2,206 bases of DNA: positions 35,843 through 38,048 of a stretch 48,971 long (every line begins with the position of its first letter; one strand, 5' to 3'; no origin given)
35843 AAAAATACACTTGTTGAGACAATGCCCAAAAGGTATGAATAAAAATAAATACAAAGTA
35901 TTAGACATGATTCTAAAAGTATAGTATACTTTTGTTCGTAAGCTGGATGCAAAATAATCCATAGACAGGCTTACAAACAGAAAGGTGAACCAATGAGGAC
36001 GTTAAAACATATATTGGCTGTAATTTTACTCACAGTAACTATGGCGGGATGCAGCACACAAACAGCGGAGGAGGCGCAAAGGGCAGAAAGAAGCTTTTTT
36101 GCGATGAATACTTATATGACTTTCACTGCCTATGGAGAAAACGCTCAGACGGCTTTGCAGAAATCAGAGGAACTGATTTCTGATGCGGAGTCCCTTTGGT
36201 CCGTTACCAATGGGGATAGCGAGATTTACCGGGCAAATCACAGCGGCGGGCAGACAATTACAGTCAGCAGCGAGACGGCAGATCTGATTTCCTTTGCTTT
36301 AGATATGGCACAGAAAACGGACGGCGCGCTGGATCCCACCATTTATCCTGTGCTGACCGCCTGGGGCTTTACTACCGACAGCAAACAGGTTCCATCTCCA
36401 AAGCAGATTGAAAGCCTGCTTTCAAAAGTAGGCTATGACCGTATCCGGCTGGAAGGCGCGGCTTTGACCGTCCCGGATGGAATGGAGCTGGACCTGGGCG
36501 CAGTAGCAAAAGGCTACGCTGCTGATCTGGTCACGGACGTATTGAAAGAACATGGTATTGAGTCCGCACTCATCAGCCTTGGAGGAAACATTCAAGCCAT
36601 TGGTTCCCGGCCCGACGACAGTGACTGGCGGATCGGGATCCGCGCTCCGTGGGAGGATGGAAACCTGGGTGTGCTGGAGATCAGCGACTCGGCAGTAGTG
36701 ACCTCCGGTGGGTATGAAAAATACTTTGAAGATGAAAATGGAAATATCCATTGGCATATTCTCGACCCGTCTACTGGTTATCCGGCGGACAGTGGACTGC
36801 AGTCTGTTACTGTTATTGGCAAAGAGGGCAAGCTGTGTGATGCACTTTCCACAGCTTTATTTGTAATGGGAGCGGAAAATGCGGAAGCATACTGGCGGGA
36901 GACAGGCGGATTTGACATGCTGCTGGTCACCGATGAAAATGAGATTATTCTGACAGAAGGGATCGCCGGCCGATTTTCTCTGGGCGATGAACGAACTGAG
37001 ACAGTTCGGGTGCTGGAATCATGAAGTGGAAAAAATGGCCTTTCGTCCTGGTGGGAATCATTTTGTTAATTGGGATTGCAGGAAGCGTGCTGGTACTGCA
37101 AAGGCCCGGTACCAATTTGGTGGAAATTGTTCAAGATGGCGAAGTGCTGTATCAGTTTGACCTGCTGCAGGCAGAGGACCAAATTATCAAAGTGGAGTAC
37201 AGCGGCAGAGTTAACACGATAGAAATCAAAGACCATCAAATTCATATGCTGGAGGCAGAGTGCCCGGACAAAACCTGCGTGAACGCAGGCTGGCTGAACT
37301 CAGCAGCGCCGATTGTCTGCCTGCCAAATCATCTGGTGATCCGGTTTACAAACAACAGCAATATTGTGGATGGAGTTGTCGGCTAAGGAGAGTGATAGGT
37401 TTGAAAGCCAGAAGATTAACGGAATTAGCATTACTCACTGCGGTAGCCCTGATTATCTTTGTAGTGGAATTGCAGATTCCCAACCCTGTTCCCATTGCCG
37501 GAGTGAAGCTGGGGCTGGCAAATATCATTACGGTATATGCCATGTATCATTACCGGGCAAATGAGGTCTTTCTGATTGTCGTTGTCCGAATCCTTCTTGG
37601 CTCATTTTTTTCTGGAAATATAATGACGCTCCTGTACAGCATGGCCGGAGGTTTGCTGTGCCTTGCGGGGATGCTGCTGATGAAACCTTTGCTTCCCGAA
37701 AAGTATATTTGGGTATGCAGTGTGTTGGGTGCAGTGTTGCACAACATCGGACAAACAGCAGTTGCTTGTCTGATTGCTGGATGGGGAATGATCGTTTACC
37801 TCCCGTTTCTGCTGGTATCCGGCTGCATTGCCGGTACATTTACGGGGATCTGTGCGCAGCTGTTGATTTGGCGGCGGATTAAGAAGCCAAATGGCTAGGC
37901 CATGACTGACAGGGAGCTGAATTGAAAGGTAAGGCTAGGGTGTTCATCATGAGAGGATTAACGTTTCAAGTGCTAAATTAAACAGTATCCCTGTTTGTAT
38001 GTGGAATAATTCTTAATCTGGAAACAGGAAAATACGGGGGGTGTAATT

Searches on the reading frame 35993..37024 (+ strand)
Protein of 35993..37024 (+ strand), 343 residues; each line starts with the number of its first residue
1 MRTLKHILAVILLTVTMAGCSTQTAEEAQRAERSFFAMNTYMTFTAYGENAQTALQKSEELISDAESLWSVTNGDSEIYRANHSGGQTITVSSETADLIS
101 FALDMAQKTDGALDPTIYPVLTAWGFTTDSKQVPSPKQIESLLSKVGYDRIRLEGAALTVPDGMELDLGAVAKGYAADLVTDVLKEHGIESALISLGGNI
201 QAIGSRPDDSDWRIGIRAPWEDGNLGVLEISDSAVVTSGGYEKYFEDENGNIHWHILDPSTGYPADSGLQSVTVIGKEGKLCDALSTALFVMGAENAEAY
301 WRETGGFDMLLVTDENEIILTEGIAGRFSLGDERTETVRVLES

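Call 6: search_protein_families(library=pfam, proteins=[window:35993-37024:+], max_evalue=0.01)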
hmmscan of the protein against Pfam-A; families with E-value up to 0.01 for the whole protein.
window:35993-37024:+ (343 aa): 1 family
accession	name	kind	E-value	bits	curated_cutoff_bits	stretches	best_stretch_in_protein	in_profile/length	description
PF02424.20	ApbE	-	9.3e-88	294.6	25.6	1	38-309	1-264/266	ApbE family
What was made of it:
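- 35993..37024 (+): ApbE-family FAD:protein FMN transferase, a lipoprotein. PF02424 at E 9.3e-88 (call 6).
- Checked: The gene at 35993-37024 matches PF02424 at E 9e-88 (call 6) and starts 7.1 kb after the third paralog.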

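Call 29: search_protein_families(library=ncbifam, proteins=[window:35993-37024:+], max_evalue=0.001)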
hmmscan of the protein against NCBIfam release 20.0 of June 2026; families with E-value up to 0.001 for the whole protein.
window:35993-37024:+ (343 aa): 1 family
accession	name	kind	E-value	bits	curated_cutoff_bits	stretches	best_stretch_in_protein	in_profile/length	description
NF007774.0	PRK10461.1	equivalog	1.8e-43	148.8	498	1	8-316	8-331/351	FAD:protein FMN transferase ApbE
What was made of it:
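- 35993..37024 (+): NCBIfam ApbE at E 1.8e-43, below that model's cutoff (call 29).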

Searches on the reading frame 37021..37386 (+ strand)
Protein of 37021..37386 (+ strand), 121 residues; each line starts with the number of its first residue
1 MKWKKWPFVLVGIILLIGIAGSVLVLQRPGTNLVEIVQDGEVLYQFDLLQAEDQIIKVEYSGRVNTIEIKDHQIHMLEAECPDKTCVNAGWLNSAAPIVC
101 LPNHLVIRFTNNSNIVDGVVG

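Call 6: search_protein_families(library=pfam, proteins=[window:37021-37386:+], max_evalue=0.01)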
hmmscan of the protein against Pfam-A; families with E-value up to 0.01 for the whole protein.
window:37021-37386:+ (121 aa): 1 family
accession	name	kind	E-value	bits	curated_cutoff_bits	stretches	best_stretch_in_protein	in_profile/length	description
PF07009.16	NusG_II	-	2.5e-24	85.9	29.6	1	13-111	4-105/107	NusG domain II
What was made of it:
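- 37021..37386 (+): Small membrane-anchored NusG_II-domain protein, in the position that eetA occupies relative to eetB. PF07009 at E 2.5e-24 (call 6).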

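Call 29: search_protein_families(library=ncbifam, proteins=[window:37021-37386:+], max_evalue=0.001)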
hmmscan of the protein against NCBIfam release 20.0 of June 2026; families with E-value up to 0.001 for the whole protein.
window:37021-37386:+ (121 aa): 0 families

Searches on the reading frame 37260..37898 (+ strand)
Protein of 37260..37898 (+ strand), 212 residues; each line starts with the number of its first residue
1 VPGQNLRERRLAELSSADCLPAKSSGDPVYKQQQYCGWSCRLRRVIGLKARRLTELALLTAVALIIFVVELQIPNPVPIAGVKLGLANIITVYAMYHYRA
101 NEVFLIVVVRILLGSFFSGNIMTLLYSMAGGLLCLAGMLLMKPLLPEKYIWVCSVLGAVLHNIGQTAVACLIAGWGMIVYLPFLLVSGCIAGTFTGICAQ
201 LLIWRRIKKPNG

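Call 6: search_protein_families(library=pfam, proteins=[window:37260-37898:+], max_evalue=0.01)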
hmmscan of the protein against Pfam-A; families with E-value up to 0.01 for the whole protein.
window:37260-37898:+ (212 aa): 1 family
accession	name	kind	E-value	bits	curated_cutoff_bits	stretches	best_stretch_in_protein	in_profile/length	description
PF07456.16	Hpre_diP_synt_I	-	4e-38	131.2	30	1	59-201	1-146/147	Heptaprenyl diphosphate synthase component I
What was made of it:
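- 37260..37898 (+): EetB-family (PF07456) membrane protein, the substrate-binding subunit of the ECF-type FAD exporter that supplies ApbE. The true start is probably near 37380. PF07456 at E 4e-38 over residues 59-201 (call 6).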

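Call 29: search_protein_families(library=ncbifam, proteins=[window:37260-37898:+], max_evalue=0.001)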
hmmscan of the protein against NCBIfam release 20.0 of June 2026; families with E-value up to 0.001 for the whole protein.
window:37260-37898:+ (212 aa): 0 families
